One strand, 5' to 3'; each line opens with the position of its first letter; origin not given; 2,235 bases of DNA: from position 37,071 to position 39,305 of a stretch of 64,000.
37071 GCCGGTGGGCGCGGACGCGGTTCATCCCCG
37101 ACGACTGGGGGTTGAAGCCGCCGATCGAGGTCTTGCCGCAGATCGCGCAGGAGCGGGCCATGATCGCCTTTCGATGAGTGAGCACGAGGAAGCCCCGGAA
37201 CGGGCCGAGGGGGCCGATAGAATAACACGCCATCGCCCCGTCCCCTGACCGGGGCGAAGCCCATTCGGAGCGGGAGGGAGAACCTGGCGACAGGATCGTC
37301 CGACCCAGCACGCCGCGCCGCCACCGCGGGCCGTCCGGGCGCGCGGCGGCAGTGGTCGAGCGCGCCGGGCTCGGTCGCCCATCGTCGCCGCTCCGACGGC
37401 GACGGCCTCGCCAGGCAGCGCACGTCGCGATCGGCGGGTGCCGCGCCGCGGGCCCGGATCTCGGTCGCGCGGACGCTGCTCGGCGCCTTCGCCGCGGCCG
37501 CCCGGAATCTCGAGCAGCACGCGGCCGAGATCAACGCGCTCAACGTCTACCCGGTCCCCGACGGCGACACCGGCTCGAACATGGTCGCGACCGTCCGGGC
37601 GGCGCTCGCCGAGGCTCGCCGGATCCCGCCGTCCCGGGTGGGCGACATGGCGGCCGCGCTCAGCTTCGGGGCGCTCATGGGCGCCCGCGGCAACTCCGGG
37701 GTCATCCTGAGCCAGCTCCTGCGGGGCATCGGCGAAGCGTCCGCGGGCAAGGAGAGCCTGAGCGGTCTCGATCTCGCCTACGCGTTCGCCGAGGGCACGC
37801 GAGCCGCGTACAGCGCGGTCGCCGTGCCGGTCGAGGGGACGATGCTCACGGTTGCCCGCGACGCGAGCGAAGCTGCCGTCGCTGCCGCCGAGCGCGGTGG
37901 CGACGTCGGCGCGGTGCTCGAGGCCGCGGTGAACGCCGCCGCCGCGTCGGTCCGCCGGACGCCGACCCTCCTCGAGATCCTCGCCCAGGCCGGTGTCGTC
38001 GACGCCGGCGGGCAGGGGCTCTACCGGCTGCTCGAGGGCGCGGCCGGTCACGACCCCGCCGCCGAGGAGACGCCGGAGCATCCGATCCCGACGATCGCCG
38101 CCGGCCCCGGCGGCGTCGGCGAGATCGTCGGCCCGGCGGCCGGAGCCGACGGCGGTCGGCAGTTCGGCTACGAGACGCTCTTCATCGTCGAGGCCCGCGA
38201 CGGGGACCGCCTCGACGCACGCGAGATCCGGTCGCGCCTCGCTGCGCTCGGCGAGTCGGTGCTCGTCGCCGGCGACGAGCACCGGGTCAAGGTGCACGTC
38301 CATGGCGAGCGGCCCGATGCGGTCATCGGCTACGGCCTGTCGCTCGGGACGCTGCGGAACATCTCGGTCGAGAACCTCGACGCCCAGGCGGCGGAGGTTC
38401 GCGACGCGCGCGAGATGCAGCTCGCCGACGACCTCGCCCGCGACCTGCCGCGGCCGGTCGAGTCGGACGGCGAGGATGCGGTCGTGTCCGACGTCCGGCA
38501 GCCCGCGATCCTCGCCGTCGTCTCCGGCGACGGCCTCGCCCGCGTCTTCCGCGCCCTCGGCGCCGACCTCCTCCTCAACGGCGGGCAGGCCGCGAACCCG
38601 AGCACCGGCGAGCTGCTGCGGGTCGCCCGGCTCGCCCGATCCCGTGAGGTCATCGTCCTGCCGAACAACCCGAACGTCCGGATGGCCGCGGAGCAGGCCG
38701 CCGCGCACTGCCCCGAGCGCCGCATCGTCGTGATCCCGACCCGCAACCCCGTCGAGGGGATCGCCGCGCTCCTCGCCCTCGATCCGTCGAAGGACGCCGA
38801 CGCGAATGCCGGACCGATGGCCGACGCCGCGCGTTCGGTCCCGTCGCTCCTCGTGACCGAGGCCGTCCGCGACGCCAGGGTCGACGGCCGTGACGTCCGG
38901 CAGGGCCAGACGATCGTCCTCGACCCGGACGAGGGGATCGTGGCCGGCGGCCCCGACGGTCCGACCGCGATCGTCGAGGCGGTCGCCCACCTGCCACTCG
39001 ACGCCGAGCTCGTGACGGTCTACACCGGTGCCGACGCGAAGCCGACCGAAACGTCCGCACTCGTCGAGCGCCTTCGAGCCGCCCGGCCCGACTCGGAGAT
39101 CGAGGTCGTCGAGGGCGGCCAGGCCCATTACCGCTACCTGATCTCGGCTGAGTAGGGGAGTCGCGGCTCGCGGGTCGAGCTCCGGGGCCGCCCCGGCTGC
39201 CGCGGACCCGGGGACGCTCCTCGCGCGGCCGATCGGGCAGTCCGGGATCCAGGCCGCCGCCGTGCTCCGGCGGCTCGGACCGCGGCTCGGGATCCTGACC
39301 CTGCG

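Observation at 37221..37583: DAK2/YloV gene lacks a canonical initiation codon upstream of its conserved DGDTG motif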

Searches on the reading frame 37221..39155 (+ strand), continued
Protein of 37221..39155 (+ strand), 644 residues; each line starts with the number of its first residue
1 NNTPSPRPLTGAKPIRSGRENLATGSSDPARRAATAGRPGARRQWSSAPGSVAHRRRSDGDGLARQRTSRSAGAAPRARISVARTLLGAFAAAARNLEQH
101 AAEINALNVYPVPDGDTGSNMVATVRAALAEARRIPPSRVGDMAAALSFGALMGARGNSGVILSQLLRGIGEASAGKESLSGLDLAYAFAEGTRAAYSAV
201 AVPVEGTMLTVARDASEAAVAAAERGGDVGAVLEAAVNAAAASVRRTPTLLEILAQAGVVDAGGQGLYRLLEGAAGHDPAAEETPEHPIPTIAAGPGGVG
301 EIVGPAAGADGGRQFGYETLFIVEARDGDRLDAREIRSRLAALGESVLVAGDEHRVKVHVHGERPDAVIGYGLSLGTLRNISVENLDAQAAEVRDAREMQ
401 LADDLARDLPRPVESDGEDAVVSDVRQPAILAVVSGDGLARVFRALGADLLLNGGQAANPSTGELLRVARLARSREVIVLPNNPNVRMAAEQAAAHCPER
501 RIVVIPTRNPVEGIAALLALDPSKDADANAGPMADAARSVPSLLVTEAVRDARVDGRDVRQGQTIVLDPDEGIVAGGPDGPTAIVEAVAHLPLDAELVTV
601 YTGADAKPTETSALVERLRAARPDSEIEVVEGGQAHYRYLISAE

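Call 11: find_encoding_contigs(protein=P0004, flank=3000, max_places=3)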
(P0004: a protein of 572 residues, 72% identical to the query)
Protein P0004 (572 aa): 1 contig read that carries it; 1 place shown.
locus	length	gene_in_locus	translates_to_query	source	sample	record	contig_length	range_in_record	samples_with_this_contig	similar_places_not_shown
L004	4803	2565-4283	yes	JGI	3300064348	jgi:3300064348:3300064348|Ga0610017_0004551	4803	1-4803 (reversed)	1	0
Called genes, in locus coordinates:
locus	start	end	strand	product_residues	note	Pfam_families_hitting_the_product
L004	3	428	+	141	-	?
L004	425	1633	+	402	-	PF14378:PAP2_3, PF01569:PAP2 (weak)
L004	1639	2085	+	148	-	PF02580:Tyr_Deacylase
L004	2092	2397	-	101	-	PF00830:Ribosomal_L28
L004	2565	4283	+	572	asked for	PF02734:Dak2, PF21645:FakA-like_M, PF13684:FakA-like_C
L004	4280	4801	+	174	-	?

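Call 14: find_related_loci(query=window:37458-39152:+, collection=genome_contigs, flank=1500)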
Query window:37458-39152:+ (565 aa) in genome_contigs; peptide patterns used: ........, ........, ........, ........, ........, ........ (x = any residue, [..] = any of these).
162 stretches matched a pattern; 24 encode a relative of the query (tblastn E <= 1e-3); 24 distinct loci.
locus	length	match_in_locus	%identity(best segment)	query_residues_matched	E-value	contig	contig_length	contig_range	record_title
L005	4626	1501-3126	52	7-565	5e-137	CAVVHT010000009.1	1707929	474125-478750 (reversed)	MAG: uncultured Chloroflexia bacterium isolate MFD02840.bin.3.353 genome assembly, contig: contig_70540, whole genome sh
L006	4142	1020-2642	52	7-565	2e-136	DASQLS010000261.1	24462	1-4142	MAG TPA_asm: Candidatus Limnocylindrales bacterium isolate SMAG_U11944 k141_2772177, whole genome shotgun sequence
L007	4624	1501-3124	52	7-565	2e-128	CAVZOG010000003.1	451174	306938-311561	MAG: uncultured Chloroflexia bacterium isolate MFD02840.bin.3.831 genome assembly, contig: contig_34286, whole genome sh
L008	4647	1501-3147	50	7-565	2e-126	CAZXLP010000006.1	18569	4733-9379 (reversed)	MAG TPA_asm: uncultured Anaerolineaceae bacterium isolate SRP136066_co1_296 genome assembly, contig: NODE_2954_length_18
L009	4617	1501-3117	49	7-565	5e-127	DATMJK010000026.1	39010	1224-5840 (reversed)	MAG TPA_asm: Candidatus Limnocylindrales bacterium isolate SMAG_U13566 k141_17004, whole genome shotgun sequence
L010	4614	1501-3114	47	7-565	1e-117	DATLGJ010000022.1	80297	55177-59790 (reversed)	MAG TPA_asm: Candidatus Limnocylindrales bacterium isolate SMAG_U13611 k141_281176, whole genome shotgun sequence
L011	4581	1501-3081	39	18-565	3e-108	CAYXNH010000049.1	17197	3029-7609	MAG TPA_asm: uncultured Ardenticatenaceae bacterium isolate SRP329715_co1_267 genome assembly, contig: NODE_4911_length_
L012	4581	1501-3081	40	18-565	6e-106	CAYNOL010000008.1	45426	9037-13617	MAG TPA_asm: uncultured Ardenticatenaceae bacterium isolate SRP193661_co1_185 genome assembly, contig: NODE_877_length_4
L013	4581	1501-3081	38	18-565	1e-105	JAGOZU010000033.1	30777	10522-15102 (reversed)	MAG: Promineifilum sp. isolate Gw_Prim_bin_199 Gw_Prim_661_length_30777_cov_6.177684, whole genome shotgun sequence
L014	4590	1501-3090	40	18-565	5e-104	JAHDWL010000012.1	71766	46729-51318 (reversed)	MAG: Anaerolineae bacterium isolate CHL10 NODE_959_length_71766_cov_7.560890, whole genome shotgun sequence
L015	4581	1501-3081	39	18-565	1e-103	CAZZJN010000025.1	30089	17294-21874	MAG TPA_asm: uncultured Ardenticatenaceae bacterium isolate SRP329715_co2_229 genome assembly, contig: NODE_3176_length_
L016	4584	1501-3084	40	18-565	9e-103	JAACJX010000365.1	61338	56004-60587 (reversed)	MAG: Ardenticatenia bacterium isolate MAG1 MAG1_951, whole genome shotgun sequence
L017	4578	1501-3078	38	18-565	2e-101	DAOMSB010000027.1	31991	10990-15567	MAG TPA_asm: Promineifilum sp. isolate AMR_MDS_5793 NODE_355_length_31991_cov_23.982966, whole genome shotgun sequence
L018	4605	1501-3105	40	18-565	1e-100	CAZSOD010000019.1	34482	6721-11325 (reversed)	MAG TPA_asm: uncultured Ardenticatenaceae bacterium isolate binchicken_co197_395 genome assembly, contig: NODE_1471_leng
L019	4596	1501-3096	39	7-565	1e-96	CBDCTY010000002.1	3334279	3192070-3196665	MAG: Dehalococcoidia bacterium isolate 8d763e54-a689-437c-9121-06e6f54ce659 genome assembly, contig: contig_2, whole gen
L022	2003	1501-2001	85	1-167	3e-70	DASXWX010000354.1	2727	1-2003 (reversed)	MAG TPA_asm: Candidatus Limnocylindrales bacterium isolate SMAG_U4782 k141_188397, whole genome shotgun sequence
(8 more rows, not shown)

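Call 31: find_encoding_contigs(protein=P0001, flank=10000, max_places=2)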
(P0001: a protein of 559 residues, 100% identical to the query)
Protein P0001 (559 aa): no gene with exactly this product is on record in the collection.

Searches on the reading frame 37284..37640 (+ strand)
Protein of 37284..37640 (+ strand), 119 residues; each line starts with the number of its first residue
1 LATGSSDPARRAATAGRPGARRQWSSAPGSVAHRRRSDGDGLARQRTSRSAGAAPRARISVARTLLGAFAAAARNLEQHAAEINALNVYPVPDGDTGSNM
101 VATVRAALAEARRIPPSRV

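Call 47: find_homologous_proteins(query=window:37284-37640:+, max_evalue=0.001)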
Query window:37284-37640:+ (119 aa): 187 proteins with E <= 0.001 among 640 candidates; the best 120 are listed.
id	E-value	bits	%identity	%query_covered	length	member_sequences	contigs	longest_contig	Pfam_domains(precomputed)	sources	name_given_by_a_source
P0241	6.3e-16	77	81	39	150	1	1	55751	PF03780.19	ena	-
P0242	4.7e-15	74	78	34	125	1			PF02734.23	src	-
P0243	7.5e-15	73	71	44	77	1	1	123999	PF02734.23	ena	-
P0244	1.0e-14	73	76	45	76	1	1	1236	-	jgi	jgi:dihydroxyacetone kinase-like predicted kinase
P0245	1.6e-14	72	67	46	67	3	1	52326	PF02734.23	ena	-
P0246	2.2e-14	72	73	37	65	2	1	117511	PF02734.23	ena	-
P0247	2.3e-14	72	74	45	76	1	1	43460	PF02734.23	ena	-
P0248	3.0e-14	72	75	45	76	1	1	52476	PF02734.23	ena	-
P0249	3.3e-14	71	77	44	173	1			PF02734.23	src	-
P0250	3.9e-14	71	78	42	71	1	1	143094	PF02734.23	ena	-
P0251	5.8e-14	71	70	45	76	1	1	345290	PF02734.23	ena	-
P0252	6.1e-14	71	78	34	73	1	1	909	PF02734.23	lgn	-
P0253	6.5e-14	70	78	42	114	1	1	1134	PF02734.23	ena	-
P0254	6.7e-14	70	79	40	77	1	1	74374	PF02734.23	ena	-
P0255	7.3e-14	70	76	42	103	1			PF02734.23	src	-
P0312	4.5e-12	65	46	88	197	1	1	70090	PF03780.19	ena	-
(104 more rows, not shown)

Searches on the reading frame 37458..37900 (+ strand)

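Call 25: find_related_loci(query=window:37458-37900:+, collection=metagenome_contigs, flank=1200)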
Query window:37458-37900:+ (147 aa) in metagenome_contigs; peptide patterns used: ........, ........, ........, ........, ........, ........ (x = any residue, [..] = any of these).
600 stretches matched a pattern (row limit reached: there are more); 591 encode a relative of the query (tblastn E <= 1e-3); the best 80 are kept; 80 distinct loci.
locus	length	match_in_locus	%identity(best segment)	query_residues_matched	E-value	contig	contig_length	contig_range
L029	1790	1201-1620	66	7-146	5e-55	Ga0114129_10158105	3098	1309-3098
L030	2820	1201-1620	66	7-146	1e-54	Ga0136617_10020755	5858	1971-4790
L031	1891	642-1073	65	5-146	7e-54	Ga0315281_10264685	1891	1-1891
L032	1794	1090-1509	62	7-146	5e-51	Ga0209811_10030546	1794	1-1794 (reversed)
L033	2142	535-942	65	7-140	3e-48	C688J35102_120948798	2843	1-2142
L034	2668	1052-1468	63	7-145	2e-46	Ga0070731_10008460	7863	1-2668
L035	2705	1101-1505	59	7-139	2e-44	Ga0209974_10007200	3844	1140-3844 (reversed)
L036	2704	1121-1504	63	7-134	1e-44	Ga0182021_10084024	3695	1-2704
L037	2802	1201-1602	56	11-144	8e-44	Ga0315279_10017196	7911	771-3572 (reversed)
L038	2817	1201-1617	56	5-143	6e-44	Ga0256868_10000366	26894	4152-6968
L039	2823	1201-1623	63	7-146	3e-43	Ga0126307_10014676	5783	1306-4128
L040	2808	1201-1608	53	11-146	1e-42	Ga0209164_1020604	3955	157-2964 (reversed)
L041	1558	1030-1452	62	7-146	2e-43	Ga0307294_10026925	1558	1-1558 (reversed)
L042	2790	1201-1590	55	11-140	1e-42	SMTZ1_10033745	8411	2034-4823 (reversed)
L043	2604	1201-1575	59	7-131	2e-42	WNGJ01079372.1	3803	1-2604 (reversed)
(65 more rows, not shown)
